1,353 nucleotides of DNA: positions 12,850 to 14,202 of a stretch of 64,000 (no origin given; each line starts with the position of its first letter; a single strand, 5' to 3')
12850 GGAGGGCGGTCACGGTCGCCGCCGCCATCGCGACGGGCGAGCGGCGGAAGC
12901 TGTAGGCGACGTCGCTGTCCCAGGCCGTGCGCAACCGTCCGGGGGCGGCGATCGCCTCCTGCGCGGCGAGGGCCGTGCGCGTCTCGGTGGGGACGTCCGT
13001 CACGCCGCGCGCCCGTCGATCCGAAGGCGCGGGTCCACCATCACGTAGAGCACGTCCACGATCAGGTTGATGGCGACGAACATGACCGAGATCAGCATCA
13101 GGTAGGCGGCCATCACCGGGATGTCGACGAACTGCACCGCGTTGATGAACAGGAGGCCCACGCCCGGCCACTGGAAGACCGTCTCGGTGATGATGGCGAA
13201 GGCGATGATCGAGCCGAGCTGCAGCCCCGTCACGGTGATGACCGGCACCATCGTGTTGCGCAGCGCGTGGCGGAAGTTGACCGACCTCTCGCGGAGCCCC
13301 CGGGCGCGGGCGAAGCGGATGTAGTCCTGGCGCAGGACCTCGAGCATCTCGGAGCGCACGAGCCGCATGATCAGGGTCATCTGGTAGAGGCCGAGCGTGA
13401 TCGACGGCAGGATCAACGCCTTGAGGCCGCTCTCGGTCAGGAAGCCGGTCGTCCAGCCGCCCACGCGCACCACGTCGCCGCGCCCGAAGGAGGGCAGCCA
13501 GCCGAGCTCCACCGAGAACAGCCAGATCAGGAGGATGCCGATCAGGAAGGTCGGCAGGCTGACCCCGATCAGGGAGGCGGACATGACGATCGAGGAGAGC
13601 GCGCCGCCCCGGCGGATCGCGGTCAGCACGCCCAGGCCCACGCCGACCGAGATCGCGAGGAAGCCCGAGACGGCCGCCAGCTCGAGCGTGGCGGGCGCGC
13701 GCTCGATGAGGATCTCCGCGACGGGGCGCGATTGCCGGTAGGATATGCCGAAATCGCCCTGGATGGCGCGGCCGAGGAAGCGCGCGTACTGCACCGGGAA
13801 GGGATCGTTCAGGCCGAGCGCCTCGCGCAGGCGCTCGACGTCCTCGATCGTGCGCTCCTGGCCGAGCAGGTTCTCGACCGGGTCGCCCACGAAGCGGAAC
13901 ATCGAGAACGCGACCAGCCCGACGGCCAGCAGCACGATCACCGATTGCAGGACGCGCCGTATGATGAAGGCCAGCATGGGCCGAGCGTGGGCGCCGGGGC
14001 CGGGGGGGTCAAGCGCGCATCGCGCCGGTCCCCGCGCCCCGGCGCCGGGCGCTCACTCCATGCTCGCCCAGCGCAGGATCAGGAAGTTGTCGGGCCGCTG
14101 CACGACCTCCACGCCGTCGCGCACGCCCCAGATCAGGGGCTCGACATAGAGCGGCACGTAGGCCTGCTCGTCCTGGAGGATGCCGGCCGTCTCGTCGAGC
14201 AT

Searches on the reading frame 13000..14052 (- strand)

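Call 77: search_protein_families(library=pfam, proteins=[window:13000-14052:-], max_evalue=0.0001)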
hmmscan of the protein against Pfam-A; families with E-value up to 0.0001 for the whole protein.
window:13000-14052:- (350 aa): 2 families
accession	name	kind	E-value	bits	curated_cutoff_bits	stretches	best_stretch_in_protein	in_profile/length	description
PF00528.27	BPD_transp_1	-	5.6e-37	127.7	26.4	1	137-344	1-183/184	Binding-protein-dependent transport system inner membrane component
PF19300.4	BPD_transp_1_N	-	7.1e-16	58.8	23.8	1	26-126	1-114/114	Binding-prot-dependent transport system membrane comp, N-term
